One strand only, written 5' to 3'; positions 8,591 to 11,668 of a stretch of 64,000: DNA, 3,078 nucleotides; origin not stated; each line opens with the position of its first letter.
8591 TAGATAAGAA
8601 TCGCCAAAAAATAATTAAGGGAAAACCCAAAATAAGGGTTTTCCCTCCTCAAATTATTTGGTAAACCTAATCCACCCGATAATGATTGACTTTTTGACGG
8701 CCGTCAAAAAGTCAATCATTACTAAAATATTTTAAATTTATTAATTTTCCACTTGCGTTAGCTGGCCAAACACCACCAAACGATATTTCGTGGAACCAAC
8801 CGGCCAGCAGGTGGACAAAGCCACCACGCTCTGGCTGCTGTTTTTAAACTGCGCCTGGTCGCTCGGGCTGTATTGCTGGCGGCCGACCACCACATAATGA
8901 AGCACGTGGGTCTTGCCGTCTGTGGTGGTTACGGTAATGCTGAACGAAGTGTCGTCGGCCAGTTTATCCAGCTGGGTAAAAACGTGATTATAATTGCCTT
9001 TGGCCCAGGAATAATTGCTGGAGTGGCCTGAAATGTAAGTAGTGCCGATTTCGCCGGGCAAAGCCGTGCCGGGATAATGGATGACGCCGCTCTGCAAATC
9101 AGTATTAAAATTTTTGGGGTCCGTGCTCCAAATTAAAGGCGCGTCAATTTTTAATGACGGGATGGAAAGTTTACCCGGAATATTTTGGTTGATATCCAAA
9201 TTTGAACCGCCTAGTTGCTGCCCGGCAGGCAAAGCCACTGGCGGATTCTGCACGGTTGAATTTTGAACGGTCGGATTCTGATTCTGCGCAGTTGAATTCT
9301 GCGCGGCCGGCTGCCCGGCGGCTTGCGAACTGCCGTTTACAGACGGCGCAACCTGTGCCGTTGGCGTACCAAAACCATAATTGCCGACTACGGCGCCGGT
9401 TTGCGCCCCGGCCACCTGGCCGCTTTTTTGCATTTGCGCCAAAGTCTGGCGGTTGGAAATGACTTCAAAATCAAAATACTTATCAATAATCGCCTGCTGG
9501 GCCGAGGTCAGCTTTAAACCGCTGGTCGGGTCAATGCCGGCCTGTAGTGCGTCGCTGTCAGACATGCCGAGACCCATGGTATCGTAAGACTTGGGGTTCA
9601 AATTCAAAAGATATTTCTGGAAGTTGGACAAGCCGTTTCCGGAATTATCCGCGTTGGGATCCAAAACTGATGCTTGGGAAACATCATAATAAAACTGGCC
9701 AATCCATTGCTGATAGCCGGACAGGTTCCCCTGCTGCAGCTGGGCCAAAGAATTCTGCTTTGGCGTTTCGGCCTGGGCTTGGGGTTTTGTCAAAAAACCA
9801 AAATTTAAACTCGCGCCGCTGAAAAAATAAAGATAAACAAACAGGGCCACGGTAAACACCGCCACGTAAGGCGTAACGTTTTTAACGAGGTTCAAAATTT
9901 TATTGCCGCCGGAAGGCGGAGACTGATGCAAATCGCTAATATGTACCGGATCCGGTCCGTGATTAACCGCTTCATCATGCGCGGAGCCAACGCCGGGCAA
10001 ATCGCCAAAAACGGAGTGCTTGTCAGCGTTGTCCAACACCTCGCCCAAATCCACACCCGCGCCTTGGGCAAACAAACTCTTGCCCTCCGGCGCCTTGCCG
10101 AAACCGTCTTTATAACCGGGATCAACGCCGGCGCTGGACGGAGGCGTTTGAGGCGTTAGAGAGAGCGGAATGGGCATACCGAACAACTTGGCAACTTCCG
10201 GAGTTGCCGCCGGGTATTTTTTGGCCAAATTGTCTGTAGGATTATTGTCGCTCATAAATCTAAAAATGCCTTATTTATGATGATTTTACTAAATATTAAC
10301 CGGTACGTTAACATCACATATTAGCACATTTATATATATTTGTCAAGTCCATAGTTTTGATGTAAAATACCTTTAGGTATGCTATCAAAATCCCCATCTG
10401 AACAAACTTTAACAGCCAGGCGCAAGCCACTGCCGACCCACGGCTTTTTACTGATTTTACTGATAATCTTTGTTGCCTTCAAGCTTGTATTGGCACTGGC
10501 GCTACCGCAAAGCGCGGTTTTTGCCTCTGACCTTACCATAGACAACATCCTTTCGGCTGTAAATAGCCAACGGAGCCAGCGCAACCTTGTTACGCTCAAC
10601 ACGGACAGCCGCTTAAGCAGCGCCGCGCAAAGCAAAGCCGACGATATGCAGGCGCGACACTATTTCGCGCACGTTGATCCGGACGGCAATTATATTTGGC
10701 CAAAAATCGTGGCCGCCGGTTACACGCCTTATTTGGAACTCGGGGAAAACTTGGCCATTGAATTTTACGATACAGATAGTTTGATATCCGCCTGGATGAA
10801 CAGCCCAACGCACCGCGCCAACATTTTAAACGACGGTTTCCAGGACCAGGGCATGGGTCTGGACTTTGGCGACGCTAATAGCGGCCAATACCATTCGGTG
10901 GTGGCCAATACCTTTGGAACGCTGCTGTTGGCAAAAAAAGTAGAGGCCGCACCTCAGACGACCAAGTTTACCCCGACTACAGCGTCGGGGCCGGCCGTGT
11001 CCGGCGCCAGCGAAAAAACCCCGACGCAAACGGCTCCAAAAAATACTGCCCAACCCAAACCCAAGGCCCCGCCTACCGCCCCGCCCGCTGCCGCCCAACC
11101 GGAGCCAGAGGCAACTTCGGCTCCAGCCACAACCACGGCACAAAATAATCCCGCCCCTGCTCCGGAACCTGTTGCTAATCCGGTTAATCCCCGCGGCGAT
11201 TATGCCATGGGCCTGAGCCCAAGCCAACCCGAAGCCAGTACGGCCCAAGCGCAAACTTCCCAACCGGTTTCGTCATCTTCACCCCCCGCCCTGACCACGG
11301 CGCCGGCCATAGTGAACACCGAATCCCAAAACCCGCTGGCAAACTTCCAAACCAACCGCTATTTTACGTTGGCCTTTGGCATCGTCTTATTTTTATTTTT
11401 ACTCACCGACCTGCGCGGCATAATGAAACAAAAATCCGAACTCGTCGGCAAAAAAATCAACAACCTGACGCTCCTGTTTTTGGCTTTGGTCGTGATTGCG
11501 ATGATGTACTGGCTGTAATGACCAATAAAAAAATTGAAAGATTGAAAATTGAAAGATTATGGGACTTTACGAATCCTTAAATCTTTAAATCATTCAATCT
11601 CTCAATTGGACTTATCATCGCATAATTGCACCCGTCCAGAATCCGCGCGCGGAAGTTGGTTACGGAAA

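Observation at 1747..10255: A sortase and a candidate substrate (the giant surface protein with an APKTG signal) share one locus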

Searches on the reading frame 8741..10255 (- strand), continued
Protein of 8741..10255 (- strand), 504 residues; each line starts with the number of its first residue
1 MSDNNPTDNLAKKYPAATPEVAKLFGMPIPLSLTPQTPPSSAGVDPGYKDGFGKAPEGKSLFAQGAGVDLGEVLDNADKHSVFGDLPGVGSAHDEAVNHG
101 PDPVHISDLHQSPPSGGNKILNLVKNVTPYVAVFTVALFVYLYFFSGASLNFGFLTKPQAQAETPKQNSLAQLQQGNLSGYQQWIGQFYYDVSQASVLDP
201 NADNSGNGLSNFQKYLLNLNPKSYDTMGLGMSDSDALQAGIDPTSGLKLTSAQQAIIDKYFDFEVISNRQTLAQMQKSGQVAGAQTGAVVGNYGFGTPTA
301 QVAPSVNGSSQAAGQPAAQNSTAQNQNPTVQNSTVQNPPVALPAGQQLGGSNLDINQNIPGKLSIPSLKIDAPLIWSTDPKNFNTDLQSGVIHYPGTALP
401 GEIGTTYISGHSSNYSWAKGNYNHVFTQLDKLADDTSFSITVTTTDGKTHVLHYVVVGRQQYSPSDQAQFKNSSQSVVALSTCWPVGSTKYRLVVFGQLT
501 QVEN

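Call 21: search_solved_structures(query=A1, max_evalue=0.01, show_alignments=3)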
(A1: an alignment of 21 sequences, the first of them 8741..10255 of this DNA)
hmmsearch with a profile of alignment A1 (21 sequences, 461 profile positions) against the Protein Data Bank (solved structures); distinct sequences matched with E-value up to 0.01: 16.
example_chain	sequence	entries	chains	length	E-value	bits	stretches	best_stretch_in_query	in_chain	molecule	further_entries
8t28_A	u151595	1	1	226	1.1e-08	37.8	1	253-455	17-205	Class C sortase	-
7d6p_A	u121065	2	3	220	5.4e-08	35.5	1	276-457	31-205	Sortase family protein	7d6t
8gr6_A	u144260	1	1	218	8e-08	35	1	261-455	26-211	Sortase-like protein, putative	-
2xwg_A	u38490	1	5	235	1.1e-07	34.5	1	254-455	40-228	SORTASE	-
6ixz_A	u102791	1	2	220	1.2e-07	34.4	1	293-457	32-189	Sortase family protein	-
24rr_A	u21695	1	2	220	1.1e-06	31.2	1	274-454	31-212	Ebp pilus assembly class C sortase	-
8guu_A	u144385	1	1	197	5.2e-06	29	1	265-455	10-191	Sortase-like protein, putative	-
2kw8_A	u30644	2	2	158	1.2e-05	27.7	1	309-457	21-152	LPXTG-site transpeptidase family protein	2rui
2w1k_A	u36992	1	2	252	2.1e-05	27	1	254-453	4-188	PUTATIVE SORTASE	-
4d7w_A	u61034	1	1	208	3.7e-05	26.2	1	286-454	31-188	SORTASE FAMILY PROTEIN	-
4g1h_A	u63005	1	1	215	5.8e-05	25.5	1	301-455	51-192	Sortase family protein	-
7cg9_A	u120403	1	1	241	7.5e-05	25.2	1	261-454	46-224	Class C sortase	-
8gmx_A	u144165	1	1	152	0.00084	21.7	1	309-455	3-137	Class C sortase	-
4tqx_A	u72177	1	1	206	0.0068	18.7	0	276-453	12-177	Sortase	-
5uus_A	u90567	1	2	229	0.007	18.7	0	340-368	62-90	Possible sortase-like protein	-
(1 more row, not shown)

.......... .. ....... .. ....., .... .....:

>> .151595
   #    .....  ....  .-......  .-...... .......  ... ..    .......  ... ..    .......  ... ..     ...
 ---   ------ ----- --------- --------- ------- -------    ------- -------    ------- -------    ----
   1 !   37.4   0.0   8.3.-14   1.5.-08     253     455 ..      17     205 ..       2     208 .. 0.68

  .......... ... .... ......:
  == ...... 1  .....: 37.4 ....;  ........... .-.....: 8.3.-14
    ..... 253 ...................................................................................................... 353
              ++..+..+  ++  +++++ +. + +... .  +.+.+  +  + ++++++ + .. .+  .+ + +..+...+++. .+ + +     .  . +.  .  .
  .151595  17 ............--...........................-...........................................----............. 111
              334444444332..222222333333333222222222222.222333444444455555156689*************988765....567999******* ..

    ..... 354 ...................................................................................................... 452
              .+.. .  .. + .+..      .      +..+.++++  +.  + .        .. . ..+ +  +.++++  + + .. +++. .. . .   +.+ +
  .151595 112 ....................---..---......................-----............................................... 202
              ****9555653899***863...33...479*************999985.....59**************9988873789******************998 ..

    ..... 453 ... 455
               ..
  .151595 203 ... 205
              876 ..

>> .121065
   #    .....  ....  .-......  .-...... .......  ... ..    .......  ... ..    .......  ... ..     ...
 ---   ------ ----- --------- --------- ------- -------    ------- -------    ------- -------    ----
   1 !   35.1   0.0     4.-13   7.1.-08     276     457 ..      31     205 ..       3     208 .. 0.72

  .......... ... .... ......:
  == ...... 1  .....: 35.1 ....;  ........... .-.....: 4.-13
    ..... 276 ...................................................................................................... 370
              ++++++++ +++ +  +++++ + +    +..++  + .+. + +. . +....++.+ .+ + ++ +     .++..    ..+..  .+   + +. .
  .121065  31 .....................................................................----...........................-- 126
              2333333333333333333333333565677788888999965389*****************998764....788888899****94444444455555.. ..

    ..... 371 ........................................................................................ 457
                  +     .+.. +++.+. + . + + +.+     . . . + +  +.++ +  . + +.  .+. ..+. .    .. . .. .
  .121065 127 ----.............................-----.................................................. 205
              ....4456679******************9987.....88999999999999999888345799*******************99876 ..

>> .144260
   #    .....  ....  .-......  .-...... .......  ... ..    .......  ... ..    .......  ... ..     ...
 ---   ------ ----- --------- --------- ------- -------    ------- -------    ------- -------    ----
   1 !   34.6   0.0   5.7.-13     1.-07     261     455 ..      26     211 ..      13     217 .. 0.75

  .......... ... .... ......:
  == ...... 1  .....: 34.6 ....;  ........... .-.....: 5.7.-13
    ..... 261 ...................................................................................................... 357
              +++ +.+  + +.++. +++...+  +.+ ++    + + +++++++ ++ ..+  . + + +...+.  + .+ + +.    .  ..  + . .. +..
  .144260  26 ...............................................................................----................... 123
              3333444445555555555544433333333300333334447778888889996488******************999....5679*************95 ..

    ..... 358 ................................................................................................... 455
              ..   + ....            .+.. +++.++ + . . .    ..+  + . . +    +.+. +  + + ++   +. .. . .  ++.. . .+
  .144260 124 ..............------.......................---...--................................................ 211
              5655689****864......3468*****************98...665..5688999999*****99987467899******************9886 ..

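Call 27: predict_structure(alignment_id=A1)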
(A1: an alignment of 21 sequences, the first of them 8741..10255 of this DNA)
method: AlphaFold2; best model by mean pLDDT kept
length: 504 residues; sequences in the alignment: 21
mean_pLDDT: 63.9   pTM: 0.48
mean pLDDT of the five models: 63.9, 60.2, 60.1, 59.7, 44.4
residues with pLDDT >= 90: 81; 70-90: 177; 50-70: 58; < 50: 188
segments of 3 or more residues with pLDDT < 50: 1-5, 7-9, 32-102, 104-118, 147-164, 280-347, 415-419
pLDDT, mean of each block of 10 residues (from residue 1): 46 62 66 39 32 35 36 36 31 28 37 44 70 82 57 40 51 71 87 83 87 91 89 91 94 88 81 70 33 28 32 34 33 35 41 84 92 85 77 83 82 53 74 92 94 92 79 71 79 89 89
secondary structure, 60 per line:
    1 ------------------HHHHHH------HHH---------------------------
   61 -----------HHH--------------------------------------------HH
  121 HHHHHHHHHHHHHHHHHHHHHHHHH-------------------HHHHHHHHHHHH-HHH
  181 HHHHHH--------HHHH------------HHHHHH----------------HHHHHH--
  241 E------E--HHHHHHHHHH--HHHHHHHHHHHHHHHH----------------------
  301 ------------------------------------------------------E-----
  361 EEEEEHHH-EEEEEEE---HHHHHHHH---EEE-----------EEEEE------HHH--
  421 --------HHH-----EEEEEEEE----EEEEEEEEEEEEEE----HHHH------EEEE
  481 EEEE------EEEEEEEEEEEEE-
elements in order: H19-24 H119-145 H165-176 H178-186 H195-198 H211-216 H233-238 H251-260 H263-278 E361-365 E370-376 H380-387 E391-393 E405-409 E437-444 E449-462 H467-470 E477-484 E491-503

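Call 30: fold_search(model_id=the predicted structure, library=pdb)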
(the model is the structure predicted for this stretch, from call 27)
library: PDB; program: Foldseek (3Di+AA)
matches with E <= 10: 483; with E <= 0.001: 89
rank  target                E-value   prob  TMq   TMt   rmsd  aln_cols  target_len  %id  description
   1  2w1k_A                8.3e-12  1.00  0.24  0.57   2.5       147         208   27  Crystal Structure of Sortase C-3 (SRTC-3) from Streptococcus pneumoniae (released 2008-12-23)
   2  2xwg_C                1.1e-11  1.00  0.23  0.64   2.4       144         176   26  Crystal structure of sortase C-1 from Actinomyces oris (formerly Actinomyces naeslundii) (released 2011-02-23)
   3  2xwg_B                2.1e-11  1.00  0.24  0.61   2.8       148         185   26  Crystal structure of sortase C-1 from Actinomyces oris (formerly Actinomyces naeslundii) (released 2011-02-23)
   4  5k9a                  3.5e-11  1.00  0.24  0.54   2.6       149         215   25  Sortase A from Corynebacterium diphtheriae (released 2016-06-15)
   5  2xwg_D                4.7e-11  1.00  0.23  0.61   2.4       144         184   27  Crystal structure of sortase C-1 from Actinomyces oris (formerly Actinomyces naeslundii) (released 2011-02-23)
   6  4g1h                  5.9e-11  1.00  0.23  0.64   2.5       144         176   26  Group B Streptococcus Pilus Island 1 Sortase C2 (released 2012-12-05)
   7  7cg9                  7.5e-11  1.00  0.23  0.57  13.1       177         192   24  Crystal structure of pilin-specific sortase SrtC1 from Lactobacillus rhamnosus GG (released 2022-03-02)
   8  2xwg_E                9.5e-11  1.00  0.23  0.61   2.9       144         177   26  Crystal structure of sortase C-1 from Actinomyces oris (formerly Actinomyces naeslundii) (released 2011-02-23)
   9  3o0p                  1.1e-10  1.00  0.24  0.60   2.9       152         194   23  Pilus-related Sortase C of Group B Streptococcus (released 2011-03-09)
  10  6bwe_B                1.1e-10  1.00  0.24  0.62   2.6       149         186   25  Sortase A from Corynebacterium diphtheriae, lid mutant (released 2017-12-27)
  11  4g1j_A                1.3e-10  1.00  0.23  0.56   2.3       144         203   25  Sortase C1 of GBS Pilus Island 1 (released 2012-12-05)
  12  2kw8_MODEL_1_A        2.1e-10  1.00  0.23  0.67   7.1       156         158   20  Solution Structure of Bacillus anthracis Sortase A (SrtA) Transpeptidase (released 2010-05-26)
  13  6ixz_B                2.3e-10  1.00  0.23  0.63   3.0       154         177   27  X-ray structure of sortase C from Clostridium perfringens SM101 (released 2019-08-14)
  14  6ixz_A                2.4e-10  1.00  0.24  0.60   3.3       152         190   28  X-ray structure of sortase C from Clostridium perfringens SM101 (released 2019-08-14)
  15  2xwg_A                2.5e-10  1.00  0.23  0.61   2.8       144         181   26  Crystal structure of sortase C-1 from Actinomyces oris (formerly Actinomyces naeslundii) (released 2011-02-23)
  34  5go6                  1.1e-09  1.00  0.22  0.70   3.2       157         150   21  Structure of sortase E T196V mutant from Streptomyces avermitilis (released 2017-07-26)
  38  5go5                  1.4e-09  1.00  0.22  0.67   3.7       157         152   22  Structure of sortase E from Streptomyces avermitilis (released 2017-03-15)
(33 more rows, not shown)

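Call 71: search_protein_representatives(alignment_id=A1)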
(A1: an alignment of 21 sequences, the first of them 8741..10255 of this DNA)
Query: 21 sequences, 461 profile positions. Proteins with E-value up to 0.001 (for the whole library): 4902; up to 1e-10: 2025; up to 1e-30: 110. The best 150 are listed.
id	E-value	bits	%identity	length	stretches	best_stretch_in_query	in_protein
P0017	1.7e-185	633.9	-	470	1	4-461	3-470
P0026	2.9e-183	626.6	-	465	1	4-461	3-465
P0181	4.6e-167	573.1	-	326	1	136-461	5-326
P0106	5.1e-167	573.0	-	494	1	6-461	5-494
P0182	7.7e-163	559.2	-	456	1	4-461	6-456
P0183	9.6e-150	516.1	-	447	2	300-461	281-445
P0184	4.1e-149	514.0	-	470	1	5-460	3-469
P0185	8.6e-149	512.9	-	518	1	4-461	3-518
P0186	2.1e-148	511.6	-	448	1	6-461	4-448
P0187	8.5e-143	493.2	-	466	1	5-461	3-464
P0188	2.1e-141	488.5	-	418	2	304-460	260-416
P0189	4.8e-140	484.1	-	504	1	6-461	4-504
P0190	8.9e-139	479.9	-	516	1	5-460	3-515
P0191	3.6e-137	474.6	-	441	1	5-456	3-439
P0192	7.6e-136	470.3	-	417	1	42-461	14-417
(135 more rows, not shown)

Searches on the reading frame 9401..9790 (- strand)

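Call 39: search_protein_families(library=pfam, proteins=[window:9401-9790:-], max_evalue=1)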
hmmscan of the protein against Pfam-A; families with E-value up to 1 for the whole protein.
window:9401-9790:- (130 aa): 1 family
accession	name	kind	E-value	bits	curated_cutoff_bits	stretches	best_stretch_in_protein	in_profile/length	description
PF21065.3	Reovirus_L2_MT1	-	0.075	12.7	27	1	8-44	131-169/293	Reovirus core-spike protein lambda-2 (L2), methyltransferase-1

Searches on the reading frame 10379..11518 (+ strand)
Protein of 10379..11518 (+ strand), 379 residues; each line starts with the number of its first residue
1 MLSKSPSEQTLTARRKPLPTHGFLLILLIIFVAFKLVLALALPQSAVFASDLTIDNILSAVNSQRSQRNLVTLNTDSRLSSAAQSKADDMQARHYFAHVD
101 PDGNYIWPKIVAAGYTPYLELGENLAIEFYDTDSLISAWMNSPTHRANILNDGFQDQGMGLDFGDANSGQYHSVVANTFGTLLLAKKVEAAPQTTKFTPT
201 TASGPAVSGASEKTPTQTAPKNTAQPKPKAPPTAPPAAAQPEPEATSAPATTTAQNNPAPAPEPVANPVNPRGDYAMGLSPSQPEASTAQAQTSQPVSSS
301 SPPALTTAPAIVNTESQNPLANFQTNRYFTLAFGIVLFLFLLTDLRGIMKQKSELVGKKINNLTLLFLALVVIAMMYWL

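Call 3: search_protein_families(library=pfam, proteins=[window:10379-11518:+], max_evalue=0.01)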
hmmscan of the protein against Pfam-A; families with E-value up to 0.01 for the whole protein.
window:10379-11518:+ (379 aa): 1 family
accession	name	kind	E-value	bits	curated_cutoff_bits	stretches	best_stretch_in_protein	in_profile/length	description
PF00188.32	CAP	-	8.4e-16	59.3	21.1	1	58-169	1-110/117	Cysteine-rich secretory protein family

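Call 4: search_protein_families(library=ncbifam, proteins=[window:10379-11518:+], max_evalue=0.01)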
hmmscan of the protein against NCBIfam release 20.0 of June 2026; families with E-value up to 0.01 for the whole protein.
window:10379-11518:+ (379 aa): 2 families
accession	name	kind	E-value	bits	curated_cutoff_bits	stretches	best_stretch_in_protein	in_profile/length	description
TIGR02909.1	spore_YkwD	subfamily_domain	2.2e-21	76.1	171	1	56-173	7-119/127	uncharacterized protein, YkwD family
NF052539.1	DivAsocLipDalA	equivalog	2e-13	50.5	200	1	56-169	50-160/169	divisome-associated lipoprotein DalA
